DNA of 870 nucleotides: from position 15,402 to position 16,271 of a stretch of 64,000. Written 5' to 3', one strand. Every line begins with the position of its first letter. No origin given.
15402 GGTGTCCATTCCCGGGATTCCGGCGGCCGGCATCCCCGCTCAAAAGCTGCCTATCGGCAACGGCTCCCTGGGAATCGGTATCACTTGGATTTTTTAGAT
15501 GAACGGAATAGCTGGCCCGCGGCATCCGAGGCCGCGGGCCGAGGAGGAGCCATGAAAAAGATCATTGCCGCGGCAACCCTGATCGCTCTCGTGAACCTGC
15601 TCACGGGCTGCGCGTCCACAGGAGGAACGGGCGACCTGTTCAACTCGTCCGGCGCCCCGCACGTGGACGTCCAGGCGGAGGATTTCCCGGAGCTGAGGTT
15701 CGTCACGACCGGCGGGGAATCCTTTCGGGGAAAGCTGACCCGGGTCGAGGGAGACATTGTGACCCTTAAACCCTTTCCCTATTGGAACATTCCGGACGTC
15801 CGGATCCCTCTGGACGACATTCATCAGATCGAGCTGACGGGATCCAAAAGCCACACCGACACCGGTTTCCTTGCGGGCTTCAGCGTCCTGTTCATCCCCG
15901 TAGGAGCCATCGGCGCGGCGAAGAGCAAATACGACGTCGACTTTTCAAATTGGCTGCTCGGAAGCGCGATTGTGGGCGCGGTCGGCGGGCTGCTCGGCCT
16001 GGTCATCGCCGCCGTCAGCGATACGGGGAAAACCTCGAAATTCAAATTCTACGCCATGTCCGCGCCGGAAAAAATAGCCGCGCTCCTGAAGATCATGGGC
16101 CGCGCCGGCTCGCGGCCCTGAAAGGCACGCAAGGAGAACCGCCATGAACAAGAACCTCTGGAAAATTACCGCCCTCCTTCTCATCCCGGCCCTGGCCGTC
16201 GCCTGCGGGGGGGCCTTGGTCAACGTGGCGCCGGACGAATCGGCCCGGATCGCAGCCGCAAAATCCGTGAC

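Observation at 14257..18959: Cluster of three secreted/lipoproteins sharing an N-terminal beta-module + glycine-zipper segment, translationally coupled to a second radical-SAM enzyme, convergent with metK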

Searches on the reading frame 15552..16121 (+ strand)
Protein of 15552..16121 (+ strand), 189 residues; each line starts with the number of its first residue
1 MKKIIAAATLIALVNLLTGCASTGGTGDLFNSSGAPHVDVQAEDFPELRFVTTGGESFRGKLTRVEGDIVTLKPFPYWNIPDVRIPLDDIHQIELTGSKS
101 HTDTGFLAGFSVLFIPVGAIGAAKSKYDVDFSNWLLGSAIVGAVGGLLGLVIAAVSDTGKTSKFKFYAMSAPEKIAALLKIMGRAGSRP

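Call 3: search_protein_families(library=pfam, proteins=[window:15558-16121:+], max_evalue=0.1)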
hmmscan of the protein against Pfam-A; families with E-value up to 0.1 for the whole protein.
window:15558-16121:+ (187 aa): 1 family
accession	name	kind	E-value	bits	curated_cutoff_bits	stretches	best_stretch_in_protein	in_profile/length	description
PF14153.11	Spore_coat_CotO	-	0.0054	17.2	35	1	49-95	137-181/182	Spore coat protein CotO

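Call 4: search_protein_families(library=ncbifam, proteins=[window:15558-16121:+], max_evalue=0.1)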
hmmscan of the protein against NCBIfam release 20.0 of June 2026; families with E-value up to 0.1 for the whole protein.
window:15558-16121:+ (187 aa): 1 family
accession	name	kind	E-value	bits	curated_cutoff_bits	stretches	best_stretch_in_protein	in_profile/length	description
NF041655.1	MM0924_fam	subfamily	0.033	13.8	45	1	50-71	16-38/57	MM0924 family protein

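Call 32: search_protein_representatives(protein=window:15552-16121:+)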
Query: 189 residues. Proteins with E-value up to 0.001 (for the whole library): 108; up to 1e-10: 76; up to 1e-30: 11. The best 108 are listed.
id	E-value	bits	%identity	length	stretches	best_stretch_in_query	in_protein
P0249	5.0e-62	224.8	59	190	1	1-189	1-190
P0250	1.1e-48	181.3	79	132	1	1-102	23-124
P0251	3.6e-42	160.1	47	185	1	1-186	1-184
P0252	8.9e-35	136.0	39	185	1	3-183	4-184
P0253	1.7e-34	135.0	40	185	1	3-183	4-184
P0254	8.7e-34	132.8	42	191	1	16-183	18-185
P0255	1.2e-33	132.3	42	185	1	1-183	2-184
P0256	3.1e-33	130.9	41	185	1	2-183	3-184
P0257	1.8e-32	128.5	39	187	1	9-184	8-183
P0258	4.4e-32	127.2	37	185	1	2-183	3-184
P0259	1.5e-31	125.5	44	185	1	39-183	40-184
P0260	5.5e-30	120.4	38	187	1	2-183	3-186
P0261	1.5e-29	118.9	39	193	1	2-185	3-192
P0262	8.4e-29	116.5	39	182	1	15-183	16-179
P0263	1.9e-28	115.4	35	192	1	2-184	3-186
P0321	9.1e-12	61.0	30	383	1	11-181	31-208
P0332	3.5e-08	49.3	31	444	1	16-184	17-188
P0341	3.0e-06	43.0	24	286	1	12-187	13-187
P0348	1.3e-05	40.9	31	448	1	44-183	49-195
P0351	1.6e-04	37.4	29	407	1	50-181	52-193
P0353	2.4e-04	36.8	31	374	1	42-186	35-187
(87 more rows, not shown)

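Call 50: search_protein_families(library=pfam, alignment_id=A3, max_evalue=1)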
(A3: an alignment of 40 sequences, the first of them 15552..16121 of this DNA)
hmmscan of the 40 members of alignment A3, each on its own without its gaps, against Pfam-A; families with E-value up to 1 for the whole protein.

A. member 1, window:15552-16121:+ (189 aa): 1 family
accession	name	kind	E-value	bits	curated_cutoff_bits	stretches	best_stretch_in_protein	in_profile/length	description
PF14153.11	Spore_coat_CotO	-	0.0055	17.2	35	1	51-97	137-181/182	Spore coat protein CotO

B. families by the number of members that match (of 40 scanned): 26 families (the first 25 are shown)
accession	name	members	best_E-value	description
PF19744.4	DUF6232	4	0.0042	Family of unknown function (DUF6232)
PF14153.11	Spore_coat_CotO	2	0.0055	Spore coat protein CotO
PF10762.14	DUF2583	2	0.11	Protein of unknown function (DUF2583)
PF11345.13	DUF3147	1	0.0028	Protein of unknown function (DUF3147)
PF07690.21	MFS_1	1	0.0038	Major Facilitator Superfamily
PF22235.1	FAS1_thioest_ins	1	0.0039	Fatty acid synthase subunit beta, insertion domain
PF14187.11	DUF4310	1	0.036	Domain of unknown function (DUF4310)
PF11021.13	DUF2613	1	0.039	Protein of unknown function (DUF2613)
PF12778.12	PXPV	1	0.051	PXPV repeat (3 copies)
PF19616.4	DUF6121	1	0.066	Family of unknown function (DUF6121)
PF17247.7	DUF5316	1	0.077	Family of unknown function (DUF5316)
PF21838.2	DUF6897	1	0.077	Domain of unknown function (DUF6897)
PF03458.18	Gly_transporter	1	0.089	Glycine transporter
PF07581.17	Glug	1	0.098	The GLUG motif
PF00285.26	Citrate_synt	1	0.11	Citrate synthase, C-terminal domain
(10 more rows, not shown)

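Call 54: search_solved_structures(query=A3, max_evalue=1)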
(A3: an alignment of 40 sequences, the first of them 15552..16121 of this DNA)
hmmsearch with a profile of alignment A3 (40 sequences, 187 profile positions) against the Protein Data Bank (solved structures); distinct sequences matched with E-value up to 1: 2.
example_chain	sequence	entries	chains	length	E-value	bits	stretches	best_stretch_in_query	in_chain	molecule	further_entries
2vl7_A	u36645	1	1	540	0.24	14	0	120-180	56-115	XPD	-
6iz3_A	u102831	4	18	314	0.42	13.3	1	114-180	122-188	Trimeric intracellular cation channel type B-B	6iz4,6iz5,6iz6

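Call 89: search_protein_families(library=pfam, proteins=[P0321, P0332, P0348, P0351, P0353, P0341], max_evalue=0.01)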
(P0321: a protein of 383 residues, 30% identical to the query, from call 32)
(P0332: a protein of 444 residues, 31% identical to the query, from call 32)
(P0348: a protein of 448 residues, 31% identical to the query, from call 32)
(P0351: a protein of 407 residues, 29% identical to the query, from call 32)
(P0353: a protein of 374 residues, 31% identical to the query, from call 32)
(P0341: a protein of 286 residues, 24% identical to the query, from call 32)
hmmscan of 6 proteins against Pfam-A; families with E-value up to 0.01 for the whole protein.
P0321 (383 aa): 1 family
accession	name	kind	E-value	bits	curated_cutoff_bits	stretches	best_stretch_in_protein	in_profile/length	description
PF08238.18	Sel1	-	1.4e-12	48.1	30.7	2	282-316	1-35/36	Sel1 repeat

P0332 (444 aa): 2 families
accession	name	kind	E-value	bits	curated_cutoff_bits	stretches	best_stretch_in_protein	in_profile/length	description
PF08238.18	Sel1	-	5.4e-14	52.5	30.7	2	261-293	3-35/36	Sel1 repeat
PF07661.19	MORN_2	-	0.00018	21.8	29.6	0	399-418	1-20/22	MORN repeat variant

P0348 (448 aa): 1 family
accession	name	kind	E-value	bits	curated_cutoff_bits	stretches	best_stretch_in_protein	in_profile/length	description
PF07661.19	MORN_2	-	1.3e-05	25.3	29.6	0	402-419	1-18/22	MORN repeat variant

P0351 (407 aa): 1 family
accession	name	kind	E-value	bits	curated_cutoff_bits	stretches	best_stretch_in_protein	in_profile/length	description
PF08238.18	Sel1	-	1.2e-09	38.8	30.7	1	234-267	2-35/36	Sel1 repeat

P0353 (374 aa): 1 family
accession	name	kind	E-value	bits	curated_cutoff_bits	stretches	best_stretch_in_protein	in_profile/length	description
PF07661.19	MORN_2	-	0.0024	18.3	29.6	0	322-342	1-21/22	MORN repeat variant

P0341 (286 aa): 0 families
